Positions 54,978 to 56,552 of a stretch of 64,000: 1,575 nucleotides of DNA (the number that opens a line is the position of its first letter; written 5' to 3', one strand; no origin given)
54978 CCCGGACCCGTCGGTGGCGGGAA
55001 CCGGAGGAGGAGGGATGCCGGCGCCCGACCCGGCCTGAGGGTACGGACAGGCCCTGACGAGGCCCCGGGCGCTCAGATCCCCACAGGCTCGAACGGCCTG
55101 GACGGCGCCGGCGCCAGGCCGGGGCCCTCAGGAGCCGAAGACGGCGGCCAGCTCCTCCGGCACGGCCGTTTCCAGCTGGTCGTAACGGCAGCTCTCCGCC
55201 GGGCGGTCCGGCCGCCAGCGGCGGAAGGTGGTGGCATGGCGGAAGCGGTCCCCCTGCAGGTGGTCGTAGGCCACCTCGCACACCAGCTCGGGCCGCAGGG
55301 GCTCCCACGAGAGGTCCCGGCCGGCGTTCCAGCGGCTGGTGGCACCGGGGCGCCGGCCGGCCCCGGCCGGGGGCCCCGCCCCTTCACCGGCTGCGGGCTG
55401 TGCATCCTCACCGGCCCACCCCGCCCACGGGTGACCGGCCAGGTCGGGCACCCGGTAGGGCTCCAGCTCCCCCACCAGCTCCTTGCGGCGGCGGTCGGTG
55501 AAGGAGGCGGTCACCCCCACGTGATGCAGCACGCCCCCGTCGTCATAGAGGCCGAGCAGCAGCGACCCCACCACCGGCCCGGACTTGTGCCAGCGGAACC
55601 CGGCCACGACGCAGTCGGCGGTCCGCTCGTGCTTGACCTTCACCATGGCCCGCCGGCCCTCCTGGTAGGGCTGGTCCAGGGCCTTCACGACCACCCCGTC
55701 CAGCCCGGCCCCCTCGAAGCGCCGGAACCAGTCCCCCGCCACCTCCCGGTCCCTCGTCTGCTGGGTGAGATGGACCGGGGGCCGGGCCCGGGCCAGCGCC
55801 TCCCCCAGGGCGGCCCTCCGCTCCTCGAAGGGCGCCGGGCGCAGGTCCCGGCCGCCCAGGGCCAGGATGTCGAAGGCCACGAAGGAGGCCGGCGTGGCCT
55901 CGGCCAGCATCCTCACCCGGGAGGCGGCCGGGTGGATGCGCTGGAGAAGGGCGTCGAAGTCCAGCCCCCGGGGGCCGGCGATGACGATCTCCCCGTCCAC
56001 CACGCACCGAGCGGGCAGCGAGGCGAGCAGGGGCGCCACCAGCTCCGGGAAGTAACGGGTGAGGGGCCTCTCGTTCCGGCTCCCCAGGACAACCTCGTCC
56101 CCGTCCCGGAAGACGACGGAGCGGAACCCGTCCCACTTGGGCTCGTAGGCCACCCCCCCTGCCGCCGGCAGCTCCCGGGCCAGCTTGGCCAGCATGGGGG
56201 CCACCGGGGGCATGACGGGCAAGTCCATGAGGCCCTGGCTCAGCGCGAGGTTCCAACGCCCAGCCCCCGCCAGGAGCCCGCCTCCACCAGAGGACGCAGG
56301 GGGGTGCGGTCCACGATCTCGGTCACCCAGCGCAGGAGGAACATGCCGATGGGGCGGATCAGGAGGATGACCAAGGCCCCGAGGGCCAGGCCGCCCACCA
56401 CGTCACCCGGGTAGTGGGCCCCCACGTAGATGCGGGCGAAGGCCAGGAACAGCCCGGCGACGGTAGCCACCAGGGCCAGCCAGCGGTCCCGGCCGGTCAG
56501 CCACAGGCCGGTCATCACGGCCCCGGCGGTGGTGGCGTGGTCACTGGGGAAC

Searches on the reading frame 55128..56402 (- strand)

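Call 55: search_protein_families(library=pfam, proteins=[window:55128-56402:-], max_evalue=0.00001)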
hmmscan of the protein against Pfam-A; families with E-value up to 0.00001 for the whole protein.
window:55128-56402:- (424 aa): 2 families
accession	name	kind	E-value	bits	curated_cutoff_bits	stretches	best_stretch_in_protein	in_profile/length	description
PF01068.26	DNA_ligase_A_M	-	7.1e-38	130.8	26.2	1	69-257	1-204/204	ATP dependent DNA ligase domain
PF04679.21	DNA_ligase_A_C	-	1.2e-12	48.6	27.5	1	276-400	3-94/94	ATP dependent DNA ligase C terminal region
